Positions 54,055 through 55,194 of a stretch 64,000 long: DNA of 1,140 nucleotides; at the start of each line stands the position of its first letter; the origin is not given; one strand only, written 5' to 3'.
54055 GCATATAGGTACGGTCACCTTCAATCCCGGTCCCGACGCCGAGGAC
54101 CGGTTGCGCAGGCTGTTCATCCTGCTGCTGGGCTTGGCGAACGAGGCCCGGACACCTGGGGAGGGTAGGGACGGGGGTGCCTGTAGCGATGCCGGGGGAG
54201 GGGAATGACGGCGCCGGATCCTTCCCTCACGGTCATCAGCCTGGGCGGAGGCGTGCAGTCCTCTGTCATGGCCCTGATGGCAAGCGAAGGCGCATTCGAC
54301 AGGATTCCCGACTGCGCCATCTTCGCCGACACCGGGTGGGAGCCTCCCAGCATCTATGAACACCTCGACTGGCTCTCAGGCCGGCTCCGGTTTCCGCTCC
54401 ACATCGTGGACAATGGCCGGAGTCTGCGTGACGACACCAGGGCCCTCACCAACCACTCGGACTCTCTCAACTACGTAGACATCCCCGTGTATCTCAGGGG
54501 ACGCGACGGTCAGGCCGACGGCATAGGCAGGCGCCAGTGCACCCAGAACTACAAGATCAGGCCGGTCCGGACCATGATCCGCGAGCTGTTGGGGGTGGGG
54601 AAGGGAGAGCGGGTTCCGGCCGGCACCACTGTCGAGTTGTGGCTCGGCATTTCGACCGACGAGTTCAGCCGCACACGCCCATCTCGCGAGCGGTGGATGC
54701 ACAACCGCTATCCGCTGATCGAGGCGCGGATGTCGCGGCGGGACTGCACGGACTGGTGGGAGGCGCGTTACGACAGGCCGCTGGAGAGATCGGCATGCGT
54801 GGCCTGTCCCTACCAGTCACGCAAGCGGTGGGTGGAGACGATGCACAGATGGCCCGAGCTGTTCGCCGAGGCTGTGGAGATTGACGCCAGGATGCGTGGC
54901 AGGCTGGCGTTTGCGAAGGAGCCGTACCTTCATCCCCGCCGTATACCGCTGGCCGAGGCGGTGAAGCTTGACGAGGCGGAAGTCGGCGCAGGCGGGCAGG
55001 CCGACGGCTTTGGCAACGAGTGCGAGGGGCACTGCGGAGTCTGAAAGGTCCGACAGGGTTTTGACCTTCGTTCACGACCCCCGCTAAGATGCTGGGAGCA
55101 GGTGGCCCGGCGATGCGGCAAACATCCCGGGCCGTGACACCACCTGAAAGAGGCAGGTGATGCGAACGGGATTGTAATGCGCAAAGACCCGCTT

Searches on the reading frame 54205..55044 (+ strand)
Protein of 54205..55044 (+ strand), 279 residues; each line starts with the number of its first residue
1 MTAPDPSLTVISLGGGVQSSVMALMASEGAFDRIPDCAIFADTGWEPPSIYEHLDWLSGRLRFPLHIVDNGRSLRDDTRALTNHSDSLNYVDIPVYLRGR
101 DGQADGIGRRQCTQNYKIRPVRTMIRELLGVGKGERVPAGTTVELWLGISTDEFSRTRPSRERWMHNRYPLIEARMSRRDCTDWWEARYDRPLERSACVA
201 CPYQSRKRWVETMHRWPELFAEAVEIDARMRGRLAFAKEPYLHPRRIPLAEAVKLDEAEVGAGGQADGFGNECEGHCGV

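Call 4: search_protein_families(library=pfam, proteins=[window:54205-55044:+], max_evalue=1)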
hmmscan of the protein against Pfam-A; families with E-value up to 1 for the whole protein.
window:54205-55044:+ (279 aa): 3 families
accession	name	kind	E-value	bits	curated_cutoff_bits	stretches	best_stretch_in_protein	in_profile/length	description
PF01507.26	PAPS_reduct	-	2e-06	28.4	22.5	1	10-126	3-97/175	Phosphoadenosine phosphosulfate reductase domain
PF18107.7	HTH_ABP1_N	-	0.037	14.2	22.5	1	172-197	20-45/61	Fission yeast centromere protein N-terminal domain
PF23437.1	DUF7122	-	0.98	10.3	27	0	171-189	26-44/81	Family of unknown function (DUF7122)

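Call 64: search_protein_families(library=phrogs, proteins=[window:54205-55044:+], max_evalue=1)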
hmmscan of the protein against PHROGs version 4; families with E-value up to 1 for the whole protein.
window:54205-55044:+ (279 aa): 4 families
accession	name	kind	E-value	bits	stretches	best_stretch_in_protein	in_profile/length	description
phrog_424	-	moron, auxiliary metabolic gene and host takeover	2.3e-43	149.8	1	8-279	162-412/460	phosphoadenosine phosphosulfate reductase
phrog_15238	-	unknown function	0.0063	17.4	1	10-61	15-64/215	-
phrog_28782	-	unknown function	0.018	16.2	1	145-228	10-95/154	-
phrog_29836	-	unknown function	0.036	14.9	1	205-221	21-38/55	-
